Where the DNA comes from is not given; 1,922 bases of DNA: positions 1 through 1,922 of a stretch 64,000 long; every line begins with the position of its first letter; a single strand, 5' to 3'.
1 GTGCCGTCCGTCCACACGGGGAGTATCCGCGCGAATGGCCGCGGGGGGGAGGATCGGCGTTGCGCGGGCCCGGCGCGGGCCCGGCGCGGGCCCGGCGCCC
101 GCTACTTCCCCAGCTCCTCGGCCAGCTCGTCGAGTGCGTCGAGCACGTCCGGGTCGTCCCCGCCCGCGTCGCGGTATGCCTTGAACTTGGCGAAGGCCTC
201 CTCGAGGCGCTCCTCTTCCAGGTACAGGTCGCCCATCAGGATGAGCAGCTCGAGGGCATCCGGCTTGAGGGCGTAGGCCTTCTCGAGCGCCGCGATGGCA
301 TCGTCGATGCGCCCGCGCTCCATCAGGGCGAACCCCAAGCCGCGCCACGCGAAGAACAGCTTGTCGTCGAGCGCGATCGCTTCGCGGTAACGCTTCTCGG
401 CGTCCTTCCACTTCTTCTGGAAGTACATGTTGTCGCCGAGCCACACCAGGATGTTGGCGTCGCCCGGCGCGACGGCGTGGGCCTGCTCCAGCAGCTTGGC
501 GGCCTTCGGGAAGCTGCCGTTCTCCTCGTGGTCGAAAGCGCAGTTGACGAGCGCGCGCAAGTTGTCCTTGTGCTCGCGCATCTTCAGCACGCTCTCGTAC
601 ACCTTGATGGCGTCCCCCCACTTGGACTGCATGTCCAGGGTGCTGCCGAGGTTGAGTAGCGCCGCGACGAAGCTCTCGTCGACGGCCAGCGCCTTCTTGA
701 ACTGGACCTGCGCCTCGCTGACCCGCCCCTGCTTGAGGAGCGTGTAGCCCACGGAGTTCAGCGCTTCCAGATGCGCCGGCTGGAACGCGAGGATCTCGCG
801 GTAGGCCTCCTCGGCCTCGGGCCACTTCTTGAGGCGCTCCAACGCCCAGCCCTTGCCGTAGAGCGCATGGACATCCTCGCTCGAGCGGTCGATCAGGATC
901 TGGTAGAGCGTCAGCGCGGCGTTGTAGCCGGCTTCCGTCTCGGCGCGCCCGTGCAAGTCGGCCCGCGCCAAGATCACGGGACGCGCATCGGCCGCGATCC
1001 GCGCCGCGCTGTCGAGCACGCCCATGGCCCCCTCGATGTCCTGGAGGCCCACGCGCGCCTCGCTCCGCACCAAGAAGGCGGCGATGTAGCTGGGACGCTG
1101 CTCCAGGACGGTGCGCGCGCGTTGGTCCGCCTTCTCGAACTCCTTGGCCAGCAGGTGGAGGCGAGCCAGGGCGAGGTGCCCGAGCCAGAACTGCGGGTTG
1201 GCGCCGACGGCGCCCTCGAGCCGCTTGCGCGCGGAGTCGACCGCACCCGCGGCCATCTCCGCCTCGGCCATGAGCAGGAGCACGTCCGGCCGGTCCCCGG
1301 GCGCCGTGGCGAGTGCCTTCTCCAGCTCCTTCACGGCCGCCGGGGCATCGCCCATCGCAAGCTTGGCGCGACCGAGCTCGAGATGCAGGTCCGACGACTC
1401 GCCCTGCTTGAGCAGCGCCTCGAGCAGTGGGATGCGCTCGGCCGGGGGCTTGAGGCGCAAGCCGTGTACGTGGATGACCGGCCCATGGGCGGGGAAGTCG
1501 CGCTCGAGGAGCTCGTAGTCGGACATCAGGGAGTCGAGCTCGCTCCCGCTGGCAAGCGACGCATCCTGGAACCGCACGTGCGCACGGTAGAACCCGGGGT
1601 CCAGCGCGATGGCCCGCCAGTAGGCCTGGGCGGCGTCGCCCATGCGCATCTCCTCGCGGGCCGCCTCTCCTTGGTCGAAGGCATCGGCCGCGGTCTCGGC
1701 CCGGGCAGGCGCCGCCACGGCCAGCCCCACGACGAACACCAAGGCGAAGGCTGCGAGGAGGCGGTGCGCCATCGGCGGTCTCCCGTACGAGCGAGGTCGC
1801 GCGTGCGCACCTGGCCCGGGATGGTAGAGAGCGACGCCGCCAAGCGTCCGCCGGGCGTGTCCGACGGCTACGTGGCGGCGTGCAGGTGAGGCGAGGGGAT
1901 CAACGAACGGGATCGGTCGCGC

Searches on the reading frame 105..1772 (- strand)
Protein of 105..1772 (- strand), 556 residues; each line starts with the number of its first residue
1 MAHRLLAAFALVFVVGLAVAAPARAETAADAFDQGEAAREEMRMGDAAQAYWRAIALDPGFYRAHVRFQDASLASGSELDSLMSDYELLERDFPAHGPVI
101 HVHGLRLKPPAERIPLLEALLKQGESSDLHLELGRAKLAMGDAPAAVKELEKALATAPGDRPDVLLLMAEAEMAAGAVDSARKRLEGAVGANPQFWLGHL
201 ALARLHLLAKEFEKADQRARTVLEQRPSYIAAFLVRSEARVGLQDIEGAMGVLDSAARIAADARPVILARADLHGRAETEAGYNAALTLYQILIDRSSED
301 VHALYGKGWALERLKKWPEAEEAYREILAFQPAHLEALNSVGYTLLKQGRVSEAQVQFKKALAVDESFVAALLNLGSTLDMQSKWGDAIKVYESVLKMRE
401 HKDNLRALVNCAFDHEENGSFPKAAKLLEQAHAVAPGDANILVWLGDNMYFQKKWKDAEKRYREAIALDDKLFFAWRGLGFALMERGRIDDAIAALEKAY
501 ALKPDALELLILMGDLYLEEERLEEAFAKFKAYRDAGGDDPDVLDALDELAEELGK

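Call 82: search_protein_families(library=pfam, alignment_id=A6, max_evalue=0.00001)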
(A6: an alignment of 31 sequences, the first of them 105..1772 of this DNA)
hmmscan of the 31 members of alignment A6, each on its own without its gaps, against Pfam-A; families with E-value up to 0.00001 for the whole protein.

A. member 1, window:105-1772:- (556 aa): 18 families
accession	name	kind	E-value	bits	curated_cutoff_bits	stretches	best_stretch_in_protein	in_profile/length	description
PF14559.12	TPR_19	-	9.5e-37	125.6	25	1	483-547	1-65/68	Tetratricopeptide repeat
PF07719.23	TPR_2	-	5.8e-33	110.7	27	0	474-505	2-33/34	Tetratricopeptide repeat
PF13432.12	TPR_16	-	1.4e-32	112.1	32.7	2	482-541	6-65/65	Tetratricopeptide repeat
PF13428.12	TPR_14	-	1.4e-27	93.8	23.5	0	475-516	3-44/44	Tetratricopeptide repeat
PF00515.34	TPR_1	-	3.3e-26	90.4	27.8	0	475-505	3-33/34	Tetratricopeptide repeat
PF13424.12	TPR_12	-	6e-23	81.3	30.1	0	370-435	3-75/77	Tetratricopeptide repeat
PF13414.12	TPR_11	-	8.1e-22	77.1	26.8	0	482-518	3-39/42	TPR repeat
PF13431.12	TPR_17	-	3.3e-21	74.2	24.4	0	323-355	1-33/34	Tetratricopeptide repeat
PF23914.1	TPR_CcmH_CycH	-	1.4e-15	57.9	42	0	341-437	56-153/158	Cytochrome c-type biogenesis protein H TPR domain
PF13181.12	TPR_8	-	3.3e-12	46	25.7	0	479-505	7-33/34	Tetratricopeptide repeat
PF13374.12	TPR_10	-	1.8e-11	44.1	27.5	0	335-364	2-31/42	Tetratricopeptide repeat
PF25062.1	ARM_TT21_N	-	2e-11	44.5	40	0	342-523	34-218/222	Tetratricopeptide repeat protein 21 N-terminal ARM repeat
PF12895.13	ANAPC3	-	4.7e-11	43.3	27.2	0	418-499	2-82/82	Anaphase-promoting complex, cyclosome, subunit 3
PF13174.12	TPR_6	-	4.5e-10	39.9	26.3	0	303-329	2-28/33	Tetratricopeptide repeat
PF25060.1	ARM_TT21_2nd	-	6.2e-09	36.1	27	0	424-504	42-121/270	Tetratricopeptide repeat protein 21 second ARM domain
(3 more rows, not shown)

B. families by the number of members that match (of 31 scanned): 51 families (the first 25 are shown)
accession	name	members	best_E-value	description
PF13442.11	Cytochrome_CBB3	2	2e-18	Cytochrome C oxidase, cbb3-type, subunit III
PF00034.26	Cytochrom_C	2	6e-18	Cytochrome c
PF13620.12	CarboxypepD_reg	2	3.7e-08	Carboxypeptidase regulatory-like domain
PF01268.25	FTHFS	1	9.5e-245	Formate--tetrahydrofolate ligase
PF03098.20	An_peroxidase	1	2.1e-134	Animal haem peroxidase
PF02554.20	CstA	1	1.1e-127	Carbon starvation protein CstA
PF00121.24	TIM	1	3.8e-83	Triosephosphate isomerase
PF00793.26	DAHP_synth_1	1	1.4e-74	DAHP synthetase I family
PF00115.25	COX1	1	1.8e-72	Cytochrome C and Quinol oxidase polypeptide I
PF02433.20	FixO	1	1.7e-46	Cytochrome C oxidase, mono-heme subunit/FixO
PF00033.24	Cytochrome_B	1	9.8e-42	Cytochrome b/b6/petB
PF13386.12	DsbD_2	1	9.5e-38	Cytochrome C biogenesis protein transmembrane region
PF08340.16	YicC-like_C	1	1.3e-37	Endoribonuclease YicC-like, C-terminal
PF14559.12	TPR_19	1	9.5e-37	Tetratricopeptide repeat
PF07228.17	SpoIIE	1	9.3e-36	Stage II sporulation protein E (SpoIIE)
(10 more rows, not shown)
